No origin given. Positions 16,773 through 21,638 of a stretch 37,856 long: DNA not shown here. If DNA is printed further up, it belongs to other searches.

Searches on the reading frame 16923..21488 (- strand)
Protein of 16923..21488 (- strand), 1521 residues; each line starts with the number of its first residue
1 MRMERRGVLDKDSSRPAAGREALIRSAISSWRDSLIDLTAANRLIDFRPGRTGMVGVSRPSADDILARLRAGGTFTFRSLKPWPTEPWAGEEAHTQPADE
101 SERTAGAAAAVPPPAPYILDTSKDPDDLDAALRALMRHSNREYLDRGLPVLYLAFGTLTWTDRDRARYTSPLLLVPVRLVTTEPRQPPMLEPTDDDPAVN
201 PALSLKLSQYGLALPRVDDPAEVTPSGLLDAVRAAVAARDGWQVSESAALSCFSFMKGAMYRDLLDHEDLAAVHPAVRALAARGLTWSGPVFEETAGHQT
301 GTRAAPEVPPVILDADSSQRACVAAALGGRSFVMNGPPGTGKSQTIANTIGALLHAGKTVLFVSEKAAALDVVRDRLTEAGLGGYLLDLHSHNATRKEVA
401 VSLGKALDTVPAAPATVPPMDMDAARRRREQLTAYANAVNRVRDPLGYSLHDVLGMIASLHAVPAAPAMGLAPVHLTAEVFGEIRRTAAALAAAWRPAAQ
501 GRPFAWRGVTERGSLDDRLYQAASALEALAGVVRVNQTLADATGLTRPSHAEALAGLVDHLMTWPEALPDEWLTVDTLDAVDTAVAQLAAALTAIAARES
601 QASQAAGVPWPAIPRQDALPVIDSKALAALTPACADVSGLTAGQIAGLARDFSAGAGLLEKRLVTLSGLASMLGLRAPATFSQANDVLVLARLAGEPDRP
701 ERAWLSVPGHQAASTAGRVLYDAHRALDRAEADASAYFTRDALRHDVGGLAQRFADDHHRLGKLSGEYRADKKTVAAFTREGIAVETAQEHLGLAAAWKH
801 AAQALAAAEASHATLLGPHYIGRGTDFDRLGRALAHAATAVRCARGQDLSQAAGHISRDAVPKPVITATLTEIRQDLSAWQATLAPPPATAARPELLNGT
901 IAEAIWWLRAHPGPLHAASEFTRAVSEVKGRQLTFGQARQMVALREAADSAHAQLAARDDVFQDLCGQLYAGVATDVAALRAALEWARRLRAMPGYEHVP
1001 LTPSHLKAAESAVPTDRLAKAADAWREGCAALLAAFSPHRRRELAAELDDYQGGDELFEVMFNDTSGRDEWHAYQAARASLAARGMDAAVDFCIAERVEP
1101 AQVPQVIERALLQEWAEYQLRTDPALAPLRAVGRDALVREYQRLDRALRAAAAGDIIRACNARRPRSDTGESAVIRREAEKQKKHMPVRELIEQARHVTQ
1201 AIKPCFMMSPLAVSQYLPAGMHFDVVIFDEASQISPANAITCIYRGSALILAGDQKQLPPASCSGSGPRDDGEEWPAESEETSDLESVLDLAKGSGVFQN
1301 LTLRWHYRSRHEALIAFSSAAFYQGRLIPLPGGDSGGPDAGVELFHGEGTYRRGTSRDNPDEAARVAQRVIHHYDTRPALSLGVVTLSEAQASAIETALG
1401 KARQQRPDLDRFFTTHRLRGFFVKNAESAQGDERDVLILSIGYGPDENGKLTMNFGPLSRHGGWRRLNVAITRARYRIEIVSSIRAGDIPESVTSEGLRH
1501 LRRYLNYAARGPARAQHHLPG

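Call 38: search_protein_families(library=pfam, proteins=[window:16923-21488:-], max_evalue=0.00001)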
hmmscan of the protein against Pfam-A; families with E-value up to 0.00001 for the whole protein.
window:16923-21488:- (1521 aa): 4 families
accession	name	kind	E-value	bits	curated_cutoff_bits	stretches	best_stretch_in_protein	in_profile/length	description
PF13195.11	DUF4011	-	5.6e-26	91.8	22.2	1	35-207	2-158/158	Protein of unknown function (DUF4011)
PF13086.12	AAA_11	-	3.7e-17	63.4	27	2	316-379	3-74/257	AAA domain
PF13087.12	AAA_12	-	3.2e-14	53.4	27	1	1299-1483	16-193/195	AAA domain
PF13245.12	AAA_19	-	2.4e-06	28.2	25.1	0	319-378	1-62/134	AAA domain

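Call 98: search_protein_families(library=padloc, proteins=[window:16923-21488:-], max_evalue=0.00001)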
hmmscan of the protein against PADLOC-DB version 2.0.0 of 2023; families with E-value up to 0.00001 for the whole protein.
window:16923-21488:- (1521 aa): 5 families
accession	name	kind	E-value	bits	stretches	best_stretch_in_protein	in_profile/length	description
PDLC05009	PDC-S37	-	2.1e-283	941.9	3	943-1515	649-1229/1550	-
PDLC02194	Hhe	-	5.6e-123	409.8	2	1141-1512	1300-1667/1911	-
PDLC03920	MkoA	-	1.3e-25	88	2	1221-1486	790-1078/1112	-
PDLC03924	MkoC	-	3.2e-22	76.5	1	1222-1478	670-938/1136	-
PDLC03921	MkoA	-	4.2e-10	35.9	0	1221-1261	1295-1335/1607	-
